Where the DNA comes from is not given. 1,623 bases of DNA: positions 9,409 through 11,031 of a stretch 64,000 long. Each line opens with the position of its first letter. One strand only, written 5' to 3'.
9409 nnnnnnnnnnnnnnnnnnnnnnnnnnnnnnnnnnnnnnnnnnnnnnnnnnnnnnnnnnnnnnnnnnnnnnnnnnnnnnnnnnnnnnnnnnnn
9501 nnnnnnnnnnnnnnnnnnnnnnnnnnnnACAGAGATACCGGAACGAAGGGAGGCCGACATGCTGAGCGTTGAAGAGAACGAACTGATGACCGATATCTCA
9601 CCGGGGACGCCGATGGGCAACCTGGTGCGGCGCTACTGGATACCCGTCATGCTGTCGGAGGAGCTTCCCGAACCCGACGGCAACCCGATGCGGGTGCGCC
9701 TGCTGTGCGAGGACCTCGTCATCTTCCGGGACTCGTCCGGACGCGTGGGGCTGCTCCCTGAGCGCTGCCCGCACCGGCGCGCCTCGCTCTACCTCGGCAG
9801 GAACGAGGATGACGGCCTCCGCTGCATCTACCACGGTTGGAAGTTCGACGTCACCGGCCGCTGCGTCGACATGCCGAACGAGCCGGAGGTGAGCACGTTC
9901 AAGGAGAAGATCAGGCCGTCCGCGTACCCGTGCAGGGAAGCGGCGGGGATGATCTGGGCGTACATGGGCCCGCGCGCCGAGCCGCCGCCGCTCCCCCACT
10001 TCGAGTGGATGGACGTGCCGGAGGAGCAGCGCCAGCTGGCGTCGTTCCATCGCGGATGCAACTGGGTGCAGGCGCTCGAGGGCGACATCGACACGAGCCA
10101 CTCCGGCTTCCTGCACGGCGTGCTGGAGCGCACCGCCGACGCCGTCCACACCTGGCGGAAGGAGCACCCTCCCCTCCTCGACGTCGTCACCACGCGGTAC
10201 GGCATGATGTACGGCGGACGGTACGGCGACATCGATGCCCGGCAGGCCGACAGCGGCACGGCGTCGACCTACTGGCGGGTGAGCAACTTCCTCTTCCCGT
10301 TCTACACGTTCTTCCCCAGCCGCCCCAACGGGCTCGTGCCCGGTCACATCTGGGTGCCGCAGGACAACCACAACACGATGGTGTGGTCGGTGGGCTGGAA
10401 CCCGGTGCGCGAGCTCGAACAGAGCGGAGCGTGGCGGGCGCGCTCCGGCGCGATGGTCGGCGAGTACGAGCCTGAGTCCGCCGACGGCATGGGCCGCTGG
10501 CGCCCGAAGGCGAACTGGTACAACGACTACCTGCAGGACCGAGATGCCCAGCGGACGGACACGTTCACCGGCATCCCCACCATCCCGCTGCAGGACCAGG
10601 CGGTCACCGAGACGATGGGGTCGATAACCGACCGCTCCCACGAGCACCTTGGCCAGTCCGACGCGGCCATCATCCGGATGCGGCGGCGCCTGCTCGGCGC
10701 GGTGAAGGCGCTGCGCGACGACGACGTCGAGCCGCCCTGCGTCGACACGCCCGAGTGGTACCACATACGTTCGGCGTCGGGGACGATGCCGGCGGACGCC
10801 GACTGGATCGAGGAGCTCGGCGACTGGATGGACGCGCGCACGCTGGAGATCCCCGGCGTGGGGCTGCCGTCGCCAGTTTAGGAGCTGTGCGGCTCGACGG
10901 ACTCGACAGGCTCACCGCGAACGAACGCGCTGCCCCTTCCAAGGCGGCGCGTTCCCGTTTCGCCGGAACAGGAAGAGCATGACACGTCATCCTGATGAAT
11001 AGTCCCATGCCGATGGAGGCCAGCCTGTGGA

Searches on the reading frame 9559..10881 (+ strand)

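Call 43: search_protein_families(library=pfam, proteins=[window:9559-10881:+], max_evalue=0.00001)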
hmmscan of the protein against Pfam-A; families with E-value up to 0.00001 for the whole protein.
window:9559-10881:+ (440 aa): 2 families
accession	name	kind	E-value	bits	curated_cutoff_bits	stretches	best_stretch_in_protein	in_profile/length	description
PF19301.5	LigXa_C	-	7.7e-41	140.6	27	1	134-416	1-281/304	LigXa C-terminal domain like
PF00355.32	Rieske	-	3.6e-20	72.1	20.3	1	27-114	2-87/88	Rieske [2Fe-2S] domain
